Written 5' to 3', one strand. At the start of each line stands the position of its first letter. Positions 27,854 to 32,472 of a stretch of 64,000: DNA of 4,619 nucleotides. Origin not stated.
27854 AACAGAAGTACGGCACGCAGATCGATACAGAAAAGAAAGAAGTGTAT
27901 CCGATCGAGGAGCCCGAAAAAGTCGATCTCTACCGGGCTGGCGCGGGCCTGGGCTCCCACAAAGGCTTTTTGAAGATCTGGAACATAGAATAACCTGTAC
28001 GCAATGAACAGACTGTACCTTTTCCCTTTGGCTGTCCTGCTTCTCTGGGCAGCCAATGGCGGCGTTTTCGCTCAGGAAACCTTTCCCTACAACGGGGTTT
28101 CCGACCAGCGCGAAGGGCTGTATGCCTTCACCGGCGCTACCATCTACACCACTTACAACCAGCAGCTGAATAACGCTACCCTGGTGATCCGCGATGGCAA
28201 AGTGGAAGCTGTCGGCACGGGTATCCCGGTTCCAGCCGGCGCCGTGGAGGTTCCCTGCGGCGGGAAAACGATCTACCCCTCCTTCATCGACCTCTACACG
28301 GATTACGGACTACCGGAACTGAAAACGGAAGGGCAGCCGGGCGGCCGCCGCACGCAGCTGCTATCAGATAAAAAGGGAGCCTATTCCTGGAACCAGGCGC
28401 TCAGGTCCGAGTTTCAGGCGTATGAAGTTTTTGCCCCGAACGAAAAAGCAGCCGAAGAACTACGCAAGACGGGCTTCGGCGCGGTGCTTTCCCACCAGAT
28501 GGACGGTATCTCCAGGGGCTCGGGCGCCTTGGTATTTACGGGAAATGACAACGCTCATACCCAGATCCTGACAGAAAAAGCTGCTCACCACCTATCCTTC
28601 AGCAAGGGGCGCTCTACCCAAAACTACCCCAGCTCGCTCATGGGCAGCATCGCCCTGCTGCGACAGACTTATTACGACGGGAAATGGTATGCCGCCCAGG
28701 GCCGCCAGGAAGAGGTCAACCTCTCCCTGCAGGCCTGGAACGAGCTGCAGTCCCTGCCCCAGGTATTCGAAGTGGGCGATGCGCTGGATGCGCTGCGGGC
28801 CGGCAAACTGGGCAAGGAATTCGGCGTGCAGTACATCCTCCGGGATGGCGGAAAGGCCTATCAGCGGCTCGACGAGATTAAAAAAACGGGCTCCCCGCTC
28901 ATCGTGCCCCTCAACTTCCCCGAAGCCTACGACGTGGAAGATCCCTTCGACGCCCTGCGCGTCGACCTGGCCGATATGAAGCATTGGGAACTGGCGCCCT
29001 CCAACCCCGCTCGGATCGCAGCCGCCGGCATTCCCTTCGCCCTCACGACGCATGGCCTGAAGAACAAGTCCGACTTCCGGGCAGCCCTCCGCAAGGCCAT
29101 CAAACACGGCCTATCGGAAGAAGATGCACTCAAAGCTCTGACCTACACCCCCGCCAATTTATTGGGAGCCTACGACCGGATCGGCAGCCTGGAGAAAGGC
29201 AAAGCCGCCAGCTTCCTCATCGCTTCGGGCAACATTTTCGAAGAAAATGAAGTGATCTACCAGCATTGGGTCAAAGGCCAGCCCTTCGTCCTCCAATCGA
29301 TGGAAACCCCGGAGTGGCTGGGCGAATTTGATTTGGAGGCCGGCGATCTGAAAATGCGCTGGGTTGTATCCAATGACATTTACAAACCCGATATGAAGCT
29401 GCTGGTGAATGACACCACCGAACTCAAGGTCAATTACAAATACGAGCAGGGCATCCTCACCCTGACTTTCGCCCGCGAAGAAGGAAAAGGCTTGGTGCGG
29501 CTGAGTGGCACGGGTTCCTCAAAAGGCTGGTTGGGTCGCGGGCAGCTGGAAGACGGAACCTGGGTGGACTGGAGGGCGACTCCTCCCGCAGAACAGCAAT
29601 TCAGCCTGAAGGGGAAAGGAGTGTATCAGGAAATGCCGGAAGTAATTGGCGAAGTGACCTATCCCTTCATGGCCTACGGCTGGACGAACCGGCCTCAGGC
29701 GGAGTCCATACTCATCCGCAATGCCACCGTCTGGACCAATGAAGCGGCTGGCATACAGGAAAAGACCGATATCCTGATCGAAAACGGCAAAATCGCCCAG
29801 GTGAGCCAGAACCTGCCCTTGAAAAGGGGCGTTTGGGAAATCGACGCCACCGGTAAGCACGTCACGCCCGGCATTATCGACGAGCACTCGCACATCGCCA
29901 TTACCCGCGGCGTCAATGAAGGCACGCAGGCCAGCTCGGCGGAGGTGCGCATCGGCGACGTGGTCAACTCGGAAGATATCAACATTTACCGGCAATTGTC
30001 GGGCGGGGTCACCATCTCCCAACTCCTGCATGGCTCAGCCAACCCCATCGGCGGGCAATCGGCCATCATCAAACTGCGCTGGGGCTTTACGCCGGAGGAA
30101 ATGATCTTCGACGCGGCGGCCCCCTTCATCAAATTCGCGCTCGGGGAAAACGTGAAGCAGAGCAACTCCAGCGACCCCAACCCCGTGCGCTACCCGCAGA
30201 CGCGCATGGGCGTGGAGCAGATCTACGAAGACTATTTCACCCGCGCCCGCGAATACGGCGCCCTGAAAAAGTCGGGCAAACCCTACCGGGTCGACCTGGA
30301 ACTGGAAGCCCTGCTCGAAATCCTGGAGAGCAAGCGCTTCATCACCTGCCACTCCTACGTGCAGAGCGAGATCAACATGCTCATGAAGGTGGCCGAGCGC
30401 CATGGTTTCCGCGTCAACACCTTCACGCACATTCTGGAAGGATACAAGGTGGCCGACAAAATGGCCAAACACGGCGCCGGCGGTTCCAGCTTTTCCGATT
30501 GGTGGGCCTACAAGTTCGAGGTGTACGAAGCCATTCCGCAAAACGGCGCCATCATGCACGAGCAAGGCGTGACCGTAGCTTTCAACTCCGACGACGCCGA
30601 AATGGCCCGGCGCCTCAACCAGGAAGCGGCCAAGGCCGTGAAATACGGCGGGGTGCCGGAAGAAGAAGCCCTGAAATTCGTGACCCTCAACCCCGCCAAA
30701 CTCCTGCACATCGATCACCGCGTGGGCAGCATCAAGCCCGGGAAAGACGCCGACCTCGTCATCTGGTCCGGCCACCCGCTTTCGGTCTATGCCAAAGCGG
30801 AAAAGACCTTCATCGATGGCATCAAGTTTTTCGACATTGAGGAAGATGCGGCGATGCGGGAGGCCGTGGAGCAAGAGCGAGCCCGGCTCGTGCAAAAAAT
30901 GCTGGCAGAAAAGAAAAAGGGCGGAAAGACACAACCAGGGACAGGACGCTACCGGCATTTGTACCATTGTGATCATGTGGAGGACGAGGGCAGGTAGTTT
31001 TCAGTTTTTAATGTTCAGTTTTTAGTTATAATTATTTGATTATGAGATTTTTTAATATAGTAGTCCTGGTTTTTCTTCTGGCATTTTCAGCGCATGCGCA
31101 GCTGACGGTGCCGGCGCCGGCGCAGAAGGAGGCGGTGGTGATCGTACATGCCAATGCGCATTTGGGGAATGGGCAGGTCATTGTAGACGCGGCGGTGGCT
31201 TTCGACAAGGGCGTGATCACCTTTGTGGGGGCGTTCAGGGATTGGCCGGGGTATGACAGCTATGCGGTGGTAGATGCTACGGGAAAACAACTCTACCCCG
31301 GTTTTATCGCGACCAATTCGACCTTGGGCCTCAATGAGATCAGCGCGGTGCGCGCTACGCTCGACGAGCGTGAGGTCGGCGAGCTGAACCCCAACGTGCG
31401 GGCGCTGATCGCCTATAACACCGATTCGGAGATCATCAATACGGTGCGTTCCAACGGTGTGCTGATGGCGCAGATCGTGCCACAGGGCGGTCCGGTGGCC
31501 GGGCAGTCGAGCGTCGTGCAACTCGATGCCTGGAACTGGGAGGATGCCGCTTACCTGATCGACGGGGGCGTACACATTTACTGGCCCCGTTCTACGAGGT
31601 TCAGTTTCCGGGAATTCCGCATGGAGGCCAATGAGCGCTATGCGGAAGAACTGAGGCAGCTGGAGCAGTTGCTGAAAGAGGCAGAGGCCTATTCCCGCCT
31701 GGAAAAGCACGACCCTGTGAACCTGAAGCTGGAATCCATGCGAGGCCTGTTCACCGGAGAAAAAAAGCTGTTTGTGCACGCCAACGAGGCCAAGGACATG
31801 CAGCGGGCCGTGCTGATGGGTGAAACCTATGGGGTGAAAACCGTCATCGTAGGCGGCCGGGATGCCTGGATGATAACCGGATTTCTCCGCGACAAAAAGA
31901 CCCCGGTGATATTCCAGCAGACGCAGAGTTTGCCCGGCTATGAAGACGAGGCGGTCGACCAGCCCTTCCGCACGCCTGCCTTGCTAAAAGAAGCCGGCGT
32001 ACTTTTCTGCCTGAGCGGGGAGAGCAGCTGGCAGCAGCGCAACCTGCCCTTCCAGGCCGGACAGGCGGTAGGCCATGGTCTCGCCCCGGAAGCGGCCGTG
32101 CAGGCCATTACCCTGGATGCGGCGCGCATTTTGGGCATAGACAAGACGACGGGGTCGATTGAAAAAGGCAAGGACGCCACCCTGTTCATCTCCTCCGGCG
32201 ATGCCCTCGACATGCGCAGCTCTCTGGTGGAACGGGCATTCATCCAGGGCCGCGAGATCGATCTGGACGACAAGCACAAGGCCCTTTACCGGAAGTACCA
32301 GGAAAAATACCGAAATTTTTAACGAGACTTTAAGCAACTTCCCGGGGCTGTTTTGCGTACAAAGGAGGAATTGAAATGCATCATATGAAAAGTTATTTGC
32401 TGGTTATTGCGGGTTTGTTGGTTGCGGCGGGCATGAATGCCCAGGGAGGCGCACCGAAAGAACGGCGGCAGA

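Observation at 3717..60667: Window-wide class of stuttered-word intergenic hairpins with shared architecture but mostly unrelated sequence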

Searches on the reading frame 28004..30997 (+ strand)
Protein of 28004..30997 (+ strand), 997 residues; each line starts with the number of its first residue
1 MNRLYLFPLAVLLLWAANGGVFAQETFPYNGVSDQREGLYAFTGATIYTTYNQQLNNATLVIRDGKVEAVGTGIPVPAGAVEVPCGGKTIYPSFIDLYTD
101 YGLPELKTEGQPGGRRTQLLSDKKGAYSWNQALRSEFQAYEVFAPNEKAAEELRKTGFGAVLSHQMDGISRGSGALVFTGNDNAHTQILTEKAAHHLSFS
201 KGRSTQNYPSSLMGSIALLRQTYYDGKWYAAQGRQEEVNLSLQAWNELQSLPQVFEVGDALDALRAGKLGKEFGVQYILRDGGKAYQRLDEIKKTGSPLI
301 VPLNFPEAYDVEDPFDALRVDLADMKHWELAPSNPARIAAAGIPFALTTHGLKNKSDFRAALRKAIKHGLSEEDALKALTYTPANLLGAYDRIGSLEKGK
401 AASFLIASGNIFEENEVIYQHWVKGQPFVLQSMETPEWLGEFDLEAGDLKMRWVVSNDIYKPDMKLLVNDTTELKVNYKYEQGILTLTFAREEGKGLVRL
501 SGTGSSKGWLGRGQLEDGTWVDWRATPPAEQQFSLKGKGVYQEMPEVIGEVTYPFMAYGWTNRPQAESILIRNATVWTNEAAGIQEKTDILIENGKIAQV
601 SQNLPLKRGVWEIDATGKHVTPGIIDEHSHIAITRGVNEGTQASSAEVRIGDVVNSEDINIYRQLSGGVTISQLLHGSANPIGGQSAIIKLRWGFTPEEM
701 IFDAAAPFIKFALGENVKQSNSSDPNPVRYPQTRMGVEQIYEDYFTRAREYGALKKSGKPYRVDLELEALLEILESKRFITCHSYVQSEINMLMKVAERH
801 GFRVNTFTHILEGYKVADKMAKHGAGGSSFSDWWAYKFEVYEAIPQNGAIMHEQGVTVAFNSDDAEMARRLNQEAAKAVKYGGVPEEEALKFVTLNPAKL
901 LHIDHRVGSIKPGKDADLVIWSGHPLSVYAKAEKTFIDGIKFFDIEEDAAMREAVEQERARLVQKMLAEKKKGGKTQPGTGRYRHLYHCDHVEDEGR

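Call 67: search_protein_families(library=pfam, proteins=[window:28004-30997:+])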
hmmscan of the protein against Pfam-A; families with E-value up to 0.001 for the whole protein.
window:28004-30997:+ (997 aa): 3 families
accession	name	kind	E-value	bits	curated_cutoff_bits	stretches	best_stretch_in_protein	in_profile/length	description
PF01979.26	Amidohydro_1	-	3.5e-28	99.3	25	2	851-935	238-332/345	Amidohydrolase family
PF07969.17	Amidohydro_3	-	9.5e-23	81.8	29.7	2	885-939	408-468/472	Amidohydrolase family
PF22643.2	NagA_N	-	1e-05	26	27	0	40-71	2-32/51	NagA composite domain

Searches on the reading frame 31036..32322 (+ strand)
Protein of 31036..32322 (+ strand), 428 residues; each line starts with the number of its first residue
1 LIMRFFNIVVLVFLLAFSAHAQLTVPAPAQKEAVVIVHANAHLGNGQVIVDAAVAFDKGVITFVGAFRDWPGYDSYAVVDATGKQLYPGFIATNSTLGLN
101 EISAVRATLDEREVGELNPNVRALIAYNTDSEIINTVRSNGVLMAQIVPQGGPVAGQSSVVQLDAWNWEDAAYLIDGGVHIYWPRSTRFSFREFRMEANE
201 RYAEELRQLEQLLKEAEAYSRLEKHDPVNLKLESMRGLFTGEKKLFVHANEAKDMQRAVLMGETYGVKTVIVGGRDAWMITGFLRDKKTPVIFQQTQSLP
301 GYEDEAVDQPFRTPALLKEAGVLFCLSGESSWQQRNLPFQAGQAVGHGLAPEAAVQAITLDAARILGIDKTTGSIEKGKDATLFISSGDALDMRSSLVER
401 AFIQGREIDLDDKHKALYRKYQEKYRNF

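Call 67: search_protein_families(library=pfam, proteins=[window:31036-32322:+])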
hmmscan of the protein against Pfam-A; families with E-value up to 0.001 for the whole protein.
window:31036-32322:+ (428 aa): 2 families
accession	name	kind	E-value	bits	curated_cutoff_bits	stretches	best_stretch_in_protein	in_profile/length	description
PF01979.26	Amidohydro_1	-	5.9e-08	32.8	25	1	346-388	278-320/345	Amidohydrolase family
PF07969.17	Amidohydro_3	-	1.7e-07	31.6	29.7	1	349-396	407-454/472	Amidohydrolase family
